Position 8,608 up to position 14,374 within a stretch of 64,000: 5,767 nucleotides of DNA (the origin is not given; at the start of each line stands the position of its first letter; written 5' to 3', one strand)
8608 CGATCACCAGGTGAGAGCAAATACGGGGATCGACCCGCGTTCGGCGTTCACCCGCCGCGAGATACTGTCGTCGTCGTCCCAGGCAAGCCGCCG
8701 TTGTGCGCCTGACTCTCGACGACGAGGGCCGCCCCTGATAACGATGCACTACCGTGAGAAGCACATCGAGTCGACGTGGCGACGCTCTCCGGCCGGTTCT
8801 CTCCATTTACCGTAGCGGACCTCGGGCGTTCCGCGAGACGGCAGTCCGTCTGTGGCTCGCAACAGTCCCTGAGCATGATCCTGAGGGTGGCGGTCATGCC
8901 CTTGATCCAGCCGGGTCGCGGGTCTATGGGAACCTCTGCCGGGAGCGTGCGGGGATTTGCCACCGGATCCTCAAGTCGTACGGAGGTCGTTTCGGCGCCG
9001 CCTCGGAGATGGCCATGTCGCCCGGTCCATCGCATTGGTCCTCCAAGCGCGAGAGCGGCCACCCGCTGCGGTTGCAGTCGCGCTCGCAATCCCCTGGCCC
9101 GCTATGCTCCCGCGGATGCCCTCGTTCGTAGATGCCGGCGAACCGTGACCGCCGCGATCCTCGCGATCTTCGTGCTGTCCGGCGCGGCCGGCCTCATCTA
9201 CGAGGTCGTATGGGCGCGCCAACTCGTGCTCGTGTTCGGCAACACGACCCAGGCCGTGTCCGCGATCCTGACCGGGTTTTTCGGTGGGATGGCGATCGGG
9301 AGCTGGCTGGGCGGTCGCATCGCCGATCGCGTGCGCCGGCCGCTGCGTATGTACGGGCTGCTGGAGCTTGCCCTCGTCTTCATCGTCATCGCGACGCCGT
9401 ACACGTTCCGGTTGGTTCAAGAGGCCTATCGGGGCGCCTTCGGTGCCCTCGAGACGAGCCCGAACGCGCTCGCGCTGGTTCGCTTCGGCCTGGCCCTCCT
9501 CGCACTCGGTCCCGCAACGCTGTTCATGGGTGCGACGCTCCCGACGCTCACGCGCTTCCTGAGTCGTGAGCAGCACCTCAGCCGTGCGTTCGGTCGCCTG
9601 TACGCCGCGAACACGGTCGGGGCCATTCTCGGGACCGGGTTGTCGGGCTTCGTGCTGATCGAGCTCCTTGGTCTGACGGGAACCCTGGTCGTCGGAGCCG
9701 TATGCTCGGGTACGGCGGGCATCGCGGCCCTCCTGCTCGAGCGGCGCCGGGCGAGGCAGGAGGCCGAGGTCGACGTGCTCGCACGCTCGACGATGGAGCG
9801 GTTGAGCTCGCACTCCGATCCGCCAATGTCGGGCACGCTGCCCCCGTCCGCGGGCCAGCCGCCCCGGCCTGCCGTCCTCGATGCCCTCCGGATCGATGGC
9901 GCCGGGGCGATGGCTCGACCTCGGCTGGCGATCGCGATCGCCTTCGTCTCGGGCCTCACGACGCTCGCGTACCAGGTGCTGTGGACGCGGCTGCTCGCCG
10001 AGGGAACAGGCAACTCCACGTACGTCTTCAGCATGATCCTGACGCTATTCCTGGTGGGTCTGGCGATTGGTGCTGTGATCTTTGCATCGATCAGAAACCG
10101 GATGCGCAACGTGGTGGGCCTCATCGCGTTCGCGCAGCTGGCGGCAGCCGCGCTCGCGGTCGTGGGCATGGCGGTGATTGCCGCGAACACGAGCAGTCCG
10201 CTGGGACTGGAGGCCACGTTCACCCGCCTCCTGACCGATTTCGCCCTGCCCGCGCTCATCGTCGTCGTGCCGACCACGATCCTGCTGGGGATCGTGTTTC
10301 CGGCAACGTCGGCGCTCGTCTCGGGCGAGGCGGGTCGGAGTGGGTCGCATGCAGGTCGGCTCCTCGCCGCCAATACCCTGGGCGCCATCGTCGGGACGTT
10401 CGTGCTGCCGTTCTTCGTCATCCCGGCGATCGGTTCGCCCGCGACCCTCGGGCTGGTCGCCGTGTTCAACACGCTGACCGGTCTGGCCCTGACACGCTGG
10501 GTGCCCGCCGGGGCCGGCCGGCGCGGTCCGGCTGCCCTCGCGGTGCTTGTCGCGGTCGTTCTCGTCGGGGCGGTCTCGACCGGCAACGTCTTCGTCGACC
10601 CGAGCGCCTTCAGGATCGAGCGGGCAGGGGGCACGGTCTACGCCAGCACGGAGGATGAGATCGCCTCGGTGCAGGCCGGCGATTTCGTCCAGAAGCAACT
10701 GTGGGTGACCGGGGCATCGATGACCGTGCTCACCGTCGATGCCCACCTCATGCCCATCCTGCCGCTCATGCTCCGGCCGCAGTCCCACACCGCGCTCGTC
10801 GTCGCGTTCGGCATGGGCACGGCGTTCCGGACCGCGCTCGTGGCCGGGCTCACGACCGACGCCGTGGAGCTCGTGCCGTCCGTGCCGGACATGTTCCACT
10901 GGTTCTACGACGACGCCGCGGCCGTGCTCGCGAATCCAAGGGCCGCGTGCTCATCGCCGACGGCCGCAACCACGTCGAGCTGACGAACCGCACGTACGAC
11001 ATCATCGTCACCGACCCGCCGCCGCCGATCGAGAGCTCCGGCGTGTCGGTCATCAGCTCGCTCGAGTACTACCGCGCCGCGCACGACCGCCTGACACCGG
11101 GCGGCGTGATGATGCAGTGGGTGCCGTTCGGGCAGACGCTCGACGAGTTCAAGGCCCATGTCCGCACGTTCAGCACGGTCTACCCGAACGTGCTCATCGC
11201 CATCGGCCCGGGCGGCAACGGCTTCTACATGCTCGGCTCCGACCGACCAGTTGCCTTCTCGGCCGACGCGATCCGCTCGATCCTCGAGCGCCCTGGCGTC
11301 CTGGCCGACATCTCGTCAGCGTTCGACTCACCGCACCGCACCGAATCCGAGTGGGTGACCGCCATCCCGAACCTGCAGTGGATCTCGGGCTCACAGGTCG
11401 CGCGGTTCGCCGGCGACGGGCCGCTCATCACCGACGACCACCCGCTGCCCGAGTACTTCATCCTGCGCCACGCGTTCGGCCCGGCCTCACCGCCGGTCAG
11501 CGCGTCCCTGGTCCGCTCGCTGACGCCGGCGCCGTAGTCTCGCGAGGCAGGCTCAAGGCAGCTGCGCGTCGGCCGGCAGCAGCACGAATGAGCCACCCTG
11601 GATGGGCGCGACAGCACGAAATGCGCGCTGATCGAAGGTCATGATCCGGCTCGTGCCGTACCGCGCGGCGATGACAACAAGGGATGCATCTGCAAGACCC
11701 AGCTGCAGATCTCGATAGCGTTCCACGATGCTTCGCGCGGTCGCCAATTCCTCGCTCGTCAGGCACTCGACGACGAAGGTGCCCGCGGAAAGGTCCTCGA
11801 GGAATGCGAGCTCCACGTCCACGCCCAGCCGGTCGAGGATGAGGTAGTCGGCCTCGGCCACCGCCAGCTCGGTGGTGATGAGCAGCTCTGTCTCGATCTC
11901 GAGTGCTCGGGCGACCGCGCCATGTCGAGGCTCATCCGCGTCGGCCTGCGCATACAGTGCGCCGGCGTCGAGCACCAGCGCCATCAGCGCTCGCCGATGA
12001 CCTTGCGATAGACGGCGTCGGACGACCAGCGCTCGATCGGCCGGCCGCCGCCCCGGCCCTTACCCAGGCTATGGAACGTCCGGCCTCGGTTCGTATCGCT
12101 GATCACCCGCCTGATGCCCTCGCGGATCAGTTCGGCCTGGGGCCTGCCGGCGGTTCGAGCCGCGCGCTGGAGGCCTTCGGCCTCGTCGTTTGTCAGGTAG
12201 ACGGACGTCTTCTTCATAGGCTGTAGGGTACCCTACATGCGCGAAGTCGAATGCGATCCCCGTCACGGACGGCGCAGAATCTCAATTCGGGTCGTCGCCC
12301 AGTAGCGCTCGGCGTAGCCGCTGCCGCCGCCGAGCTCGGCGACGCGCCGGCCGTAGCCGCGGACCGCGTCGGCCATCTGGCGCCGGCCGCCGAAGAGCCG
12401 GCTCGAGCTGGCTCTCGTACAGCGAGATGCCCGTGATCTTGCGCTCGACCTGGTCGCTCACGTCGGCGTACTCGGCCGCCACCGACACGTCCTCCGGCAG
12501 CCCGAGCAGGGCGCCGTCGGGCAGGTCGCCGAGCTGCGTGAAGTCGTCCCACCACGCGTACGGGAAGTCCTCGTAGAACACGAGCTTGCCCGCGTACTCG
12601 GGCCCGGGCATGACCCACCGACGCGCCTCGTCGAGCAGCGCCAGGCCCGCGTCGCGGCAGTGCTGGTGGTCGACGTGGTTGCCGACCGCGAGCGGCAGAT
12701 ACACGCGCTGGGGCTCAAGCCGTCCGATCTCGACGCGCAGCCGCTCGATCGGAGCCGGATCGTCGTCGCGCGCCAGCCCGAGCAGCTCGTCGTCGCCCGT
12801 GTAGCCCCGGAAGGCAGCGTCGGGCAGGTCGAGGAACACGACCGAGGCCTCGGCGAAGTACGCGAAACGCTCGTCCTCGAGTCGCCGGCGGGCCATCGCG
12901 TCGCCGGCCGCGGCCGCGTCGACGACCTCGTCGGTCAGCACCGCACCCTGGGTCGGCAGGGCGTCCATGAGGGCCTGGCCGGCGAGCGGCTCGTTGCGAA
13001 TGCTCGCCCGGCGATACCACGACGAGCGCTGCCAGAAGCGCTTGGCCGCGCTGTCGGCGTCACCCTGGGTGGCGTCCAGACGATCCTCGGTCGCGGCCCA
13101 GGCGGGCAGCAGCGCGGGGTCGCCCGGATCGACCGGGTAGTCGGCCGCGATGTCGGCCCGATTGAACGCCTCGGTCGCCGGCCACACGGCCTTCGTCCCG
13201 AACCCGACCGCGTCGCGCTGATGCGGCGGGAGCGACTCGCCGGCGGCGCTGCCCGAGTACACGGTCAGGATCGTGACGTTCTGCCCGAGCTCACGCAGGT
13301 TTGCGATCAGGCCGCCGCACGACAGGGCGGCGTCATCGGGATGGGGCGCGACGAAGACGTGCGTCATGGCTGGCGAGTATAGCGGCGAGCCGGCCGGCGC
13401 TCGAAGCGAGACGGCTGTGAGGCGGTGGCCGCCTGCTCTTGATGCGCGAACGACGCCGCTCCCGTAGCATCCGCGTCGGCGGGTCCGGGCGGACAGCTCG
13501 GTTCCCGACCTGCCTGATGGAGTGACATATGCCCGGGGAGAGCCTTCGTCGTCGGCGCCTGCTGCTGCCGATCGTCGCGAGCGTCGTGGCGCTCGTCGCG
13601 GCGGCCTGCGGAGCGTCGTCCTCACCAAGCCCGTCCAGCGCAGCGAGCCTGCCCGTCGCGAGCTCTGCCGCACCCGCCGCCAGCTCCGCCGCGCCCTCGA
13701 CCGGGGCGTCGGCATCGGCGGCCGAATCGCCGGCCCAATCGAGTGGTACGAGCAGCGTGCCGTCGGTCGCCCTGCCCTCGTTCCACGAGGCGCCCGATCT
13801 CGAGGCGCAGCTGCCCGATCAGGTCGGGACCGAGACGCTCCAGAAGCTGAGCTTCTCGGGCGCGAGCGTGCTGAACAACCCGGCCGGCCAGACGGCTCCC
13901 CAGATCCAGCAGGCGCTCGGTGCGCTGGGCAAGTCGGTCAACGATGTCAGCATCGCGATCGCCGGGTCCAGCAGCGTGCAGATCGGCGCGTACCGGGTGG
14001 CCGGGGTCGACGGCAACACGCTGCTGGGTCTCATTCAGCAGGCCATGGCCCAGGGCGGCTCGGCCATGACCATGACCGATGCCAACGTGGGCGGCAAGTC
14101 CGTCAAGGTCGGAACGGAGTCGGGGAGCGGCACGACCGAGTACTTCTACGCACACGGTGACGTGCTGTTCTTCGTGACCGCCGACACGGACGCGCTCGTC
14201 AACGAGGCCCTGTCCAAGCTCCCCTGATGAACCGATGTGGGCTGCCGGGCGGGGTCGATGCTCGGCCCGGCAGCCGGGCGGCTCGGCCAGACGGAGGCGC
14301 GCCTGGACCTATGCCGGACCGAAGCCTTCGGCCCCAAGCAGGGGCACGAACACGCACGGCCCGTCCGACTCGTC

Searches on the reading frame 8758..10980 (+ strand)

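Call 46: search_protein_families(library=pfam, proteins=[window:8758-10980:+], max_evalue=0.01)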
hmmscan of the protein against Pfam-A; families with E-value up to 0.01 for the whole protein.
window:8758-10980:+ (741 aa): 1 family
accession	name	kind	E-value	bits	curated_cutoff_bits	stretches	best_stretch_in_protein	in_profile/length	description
PF07690.21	MFS_1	-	7.9e-12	45.2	33.4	1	136-547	4-347/347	Major Facilitator Superfamily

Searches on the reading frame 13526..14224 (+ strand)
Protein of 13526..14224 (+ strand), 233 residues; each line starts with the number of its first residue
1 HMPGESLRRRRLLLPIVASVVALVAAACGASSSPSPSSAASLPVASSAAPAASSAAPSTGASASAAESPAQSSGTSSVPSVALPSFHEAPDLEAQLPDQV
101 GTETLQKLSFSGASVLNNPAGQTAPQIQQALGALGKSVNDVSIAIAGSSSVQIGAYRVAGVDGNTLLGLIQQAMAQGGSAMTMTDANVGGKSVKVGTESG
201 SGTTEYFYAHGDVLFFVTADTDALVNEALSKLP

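Call 46: search_protein_families(library=pfam, proteins=[window:13526-14224:+], max_evalue=0.01)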
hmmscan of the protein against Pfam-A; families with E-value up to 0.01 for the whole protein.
window:13526-14224:+ (233 aa): 0 families

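Call 64: search_protein_families(library=ncbifam, proteins=[window:13526-14224:+], max_evalue=0.01)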
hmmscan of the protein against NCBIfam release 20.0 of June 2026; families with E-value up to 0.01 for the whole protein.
window:13526-14224:+ (233 aa): 1 family
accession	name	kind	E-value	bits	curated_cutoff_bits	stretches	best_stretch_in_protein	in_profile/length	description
NF010664.0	PRK14059.1-2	equivalog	0.0018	18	226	1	61-207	94-237/257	pyrimidine reductase family protein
